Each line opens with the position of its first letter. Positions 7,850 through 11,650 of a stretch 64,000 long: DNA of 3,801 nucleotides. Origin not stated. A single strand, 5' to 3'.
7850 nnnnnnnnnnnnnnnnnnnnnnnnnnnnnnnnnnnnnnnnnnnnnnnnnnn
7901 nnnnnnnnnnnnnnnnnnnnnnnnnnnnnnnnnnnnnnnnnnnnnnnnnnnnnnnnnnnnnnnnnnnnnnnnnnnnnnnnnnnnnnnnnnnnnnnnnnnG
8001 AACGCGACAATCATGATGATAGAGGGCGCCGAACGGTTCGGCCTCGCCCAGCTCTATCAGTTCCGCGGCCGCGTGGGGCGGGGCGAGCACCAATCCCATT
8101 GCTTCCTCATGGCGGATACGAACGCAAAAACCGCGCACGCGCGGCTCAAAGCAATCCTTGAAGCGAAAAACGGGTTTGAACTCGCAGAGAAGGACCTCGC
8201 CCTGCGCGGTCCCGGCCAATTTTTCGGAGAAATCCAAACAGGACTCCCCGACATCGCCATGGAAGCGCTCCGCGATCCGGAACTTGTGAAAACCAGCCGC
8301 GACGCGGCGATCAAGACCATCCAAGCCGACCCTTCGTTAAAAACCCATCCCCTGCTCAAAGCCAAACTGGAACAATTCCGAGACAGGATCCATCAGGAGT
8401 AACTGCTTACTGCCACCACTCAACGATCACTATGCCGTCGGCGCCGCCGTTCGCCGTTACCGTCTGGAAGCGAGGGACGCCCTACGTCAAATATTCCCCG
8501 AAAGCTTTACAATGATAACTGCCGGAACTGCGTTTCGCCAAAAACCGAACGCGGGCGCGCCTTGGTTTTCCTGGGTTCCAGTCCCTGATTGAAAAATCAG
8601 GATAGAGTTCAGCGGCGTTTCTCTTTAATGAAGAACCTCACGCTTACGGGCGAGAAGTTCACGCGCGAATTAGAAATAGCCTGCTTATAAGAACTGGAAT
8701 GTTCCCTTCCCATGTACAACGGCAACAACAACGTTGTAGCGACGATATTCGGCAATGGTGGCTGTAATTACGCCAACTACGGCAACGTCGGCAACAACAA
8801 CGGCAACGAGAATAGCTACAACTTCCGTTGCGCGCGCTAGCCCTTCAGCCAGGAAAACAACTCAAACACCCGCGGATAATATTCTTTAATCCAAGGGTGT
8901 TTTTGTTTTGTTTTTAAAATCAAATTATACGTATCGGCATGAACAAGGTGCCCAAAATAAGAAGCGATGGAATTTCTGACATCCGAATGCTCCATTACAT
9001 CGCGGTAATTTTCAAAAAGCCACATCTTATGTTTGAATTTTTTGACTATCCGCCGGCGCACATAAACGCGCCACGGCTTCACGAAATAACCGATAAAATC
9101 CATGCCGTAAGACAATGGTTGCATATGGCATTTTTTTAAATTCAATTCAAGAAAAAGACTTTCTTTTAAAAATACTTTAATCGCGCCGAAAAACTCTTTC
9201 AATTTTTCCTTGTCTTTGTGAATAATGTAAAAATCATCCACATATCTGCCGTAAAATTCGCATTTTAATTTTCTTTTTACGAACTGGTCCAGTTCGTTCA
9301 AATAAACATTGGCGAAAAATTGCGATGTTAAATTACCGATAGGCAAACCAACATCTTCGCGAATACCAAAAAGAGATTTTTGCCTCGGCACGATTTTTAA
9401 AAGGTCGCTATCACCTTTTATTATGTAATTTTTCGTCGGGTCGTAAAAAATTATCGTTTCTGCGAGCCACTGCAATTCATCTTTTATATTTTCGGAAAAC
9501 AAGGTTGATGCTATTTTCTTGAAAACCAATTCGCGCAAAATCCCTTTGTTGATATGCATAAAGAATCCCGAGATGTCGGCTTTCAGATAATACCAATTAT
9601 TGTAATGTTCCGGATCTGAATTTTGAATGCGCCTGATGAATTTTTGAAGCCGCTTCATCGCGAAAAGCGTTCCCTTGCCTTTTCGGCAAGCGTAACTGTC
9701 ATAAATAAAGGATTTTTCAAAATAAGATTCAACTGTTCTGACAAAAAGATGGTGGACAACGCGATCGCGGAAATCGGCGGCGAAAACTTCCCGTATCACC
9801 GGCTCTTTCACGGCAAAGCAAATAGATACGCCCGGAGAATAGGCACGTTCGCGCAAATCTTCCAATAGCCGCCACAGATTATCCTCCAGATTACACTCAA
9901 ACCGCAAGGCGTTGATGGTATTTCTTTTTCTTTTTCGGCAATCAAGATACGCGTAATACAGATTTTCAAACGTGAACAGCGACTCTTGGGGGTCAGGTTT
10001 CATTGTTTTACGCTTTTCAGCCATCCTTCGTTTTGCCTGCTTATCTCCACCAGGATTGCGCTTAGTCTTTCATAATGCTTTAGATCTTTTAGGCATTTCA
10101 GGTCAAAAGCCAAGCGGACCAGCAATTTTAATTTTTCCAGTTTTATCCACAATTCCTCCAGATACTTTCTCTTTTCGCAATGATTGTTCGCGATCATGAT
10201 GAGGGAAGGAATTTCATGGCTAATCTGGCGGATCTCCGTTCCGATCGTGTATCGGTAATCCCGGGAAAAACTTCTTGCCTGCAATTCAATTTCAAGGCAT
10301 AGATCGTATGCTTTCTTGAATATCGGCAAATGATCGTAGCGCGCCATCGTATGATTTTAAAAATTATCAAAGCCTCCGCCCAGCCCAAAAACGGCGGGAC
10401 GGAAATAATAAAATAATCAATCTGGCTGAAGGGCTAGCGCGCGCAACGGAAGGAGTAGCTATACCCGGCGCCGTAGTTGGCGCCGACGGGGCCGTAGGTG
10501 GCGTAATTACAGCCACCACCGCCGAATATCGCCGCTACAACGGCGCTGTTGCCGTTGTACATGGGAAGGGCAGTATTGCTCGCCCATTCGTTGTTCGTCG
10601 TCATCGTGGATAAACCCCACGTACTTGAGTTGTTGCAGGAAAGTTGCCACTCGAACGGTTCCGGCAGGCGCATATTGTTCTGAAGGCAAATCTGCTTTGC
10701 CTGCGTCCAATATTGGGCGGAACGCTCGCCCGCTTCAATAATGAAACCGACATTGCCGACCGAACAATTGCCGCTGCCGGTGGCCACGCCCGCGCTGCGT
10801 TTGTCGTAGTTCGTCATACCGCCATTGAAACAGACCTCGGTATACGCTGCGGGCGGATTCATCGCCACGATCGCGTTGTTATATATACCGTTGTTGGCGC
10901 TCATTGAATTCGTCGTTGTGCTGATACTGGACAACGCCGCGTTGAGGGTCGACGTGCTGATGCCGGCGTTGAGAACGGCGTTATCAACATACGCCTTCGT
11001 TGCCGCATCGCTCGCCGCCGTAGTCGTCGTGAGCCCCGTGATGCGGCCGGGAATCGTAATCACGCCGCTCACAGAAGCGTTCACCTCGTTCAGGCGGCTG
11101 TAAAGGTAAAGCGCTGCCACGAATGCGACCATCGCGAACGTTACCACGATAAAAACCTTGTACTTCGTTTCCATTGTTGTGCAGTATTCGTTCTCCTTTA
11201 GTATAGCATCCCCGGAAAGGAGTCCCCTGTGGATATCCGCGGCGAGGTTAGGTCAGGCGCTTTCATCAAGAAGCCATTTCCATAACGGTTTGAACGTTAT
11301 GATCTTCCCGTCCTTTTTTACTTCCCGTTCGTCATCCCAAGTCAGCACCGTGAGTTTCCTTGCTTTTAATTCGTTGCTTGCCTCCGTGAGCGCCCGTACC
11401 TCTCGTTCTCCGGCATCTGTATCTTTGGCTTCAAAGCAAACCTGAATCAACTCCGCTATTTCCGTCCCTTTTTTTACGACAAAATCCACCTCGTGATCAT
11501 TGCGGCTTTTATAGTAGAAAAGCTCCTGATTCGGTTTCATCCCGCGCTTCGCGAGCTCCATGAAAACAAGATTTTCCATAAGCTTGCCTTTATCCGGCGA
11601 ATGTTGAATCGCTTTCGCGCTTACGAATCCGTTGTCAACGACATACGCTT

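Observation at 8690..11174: Complete diversity-generating retroelement with perfect adenine-specific TR/VR pattern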

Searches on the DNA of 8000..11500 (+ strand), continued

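Call 90: search_with_rna_model(model_id=R1, sources=[L029, L030, L033, L036, L039, L040, L041, L043, L045, L046, L050, L051, L054], max_evalue=1, filters=off)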
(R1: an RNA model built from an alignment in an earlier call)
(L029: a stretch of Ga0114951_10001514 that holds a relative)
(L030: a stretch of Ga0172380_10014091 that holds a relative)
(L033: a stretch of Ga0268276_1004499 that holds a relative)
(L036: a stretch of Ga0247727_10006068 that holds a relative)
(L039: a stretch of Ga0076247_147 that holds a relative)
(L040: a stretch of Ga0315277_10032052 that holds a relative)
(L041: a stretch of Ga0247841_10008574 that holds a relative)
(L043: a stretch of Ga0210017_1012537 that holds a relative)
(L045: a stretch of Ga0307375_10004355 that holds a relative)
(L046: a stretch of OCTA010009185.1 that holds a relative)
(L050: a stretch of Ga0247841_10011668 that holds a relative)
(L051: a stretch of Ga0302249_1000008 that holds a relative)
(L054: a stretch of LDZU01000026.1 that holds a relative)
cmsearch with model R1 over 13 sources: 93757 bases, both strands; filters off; matches with E-value up to 1: 8.
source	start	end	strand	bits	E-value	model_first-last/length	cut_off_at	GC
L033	1034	1184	+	20.3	0.026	1-151/151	no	0.42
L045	1530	1654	+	19.6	0.036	1-151/151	no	0.6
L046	1575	1627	+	17.5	0.11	1-151/151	no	0.64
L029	3702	3856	+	16.6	0.16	1-151/151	no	0.54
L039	3449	3596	-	14.7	0.4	1-151/151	no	0.43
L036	3714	3891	+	13.9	0.62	1-151/151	no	0.66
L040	663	715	+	13.3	0.82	1-151/151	no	0.51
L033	1722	1856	+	13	0.92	1-151/151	no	0.33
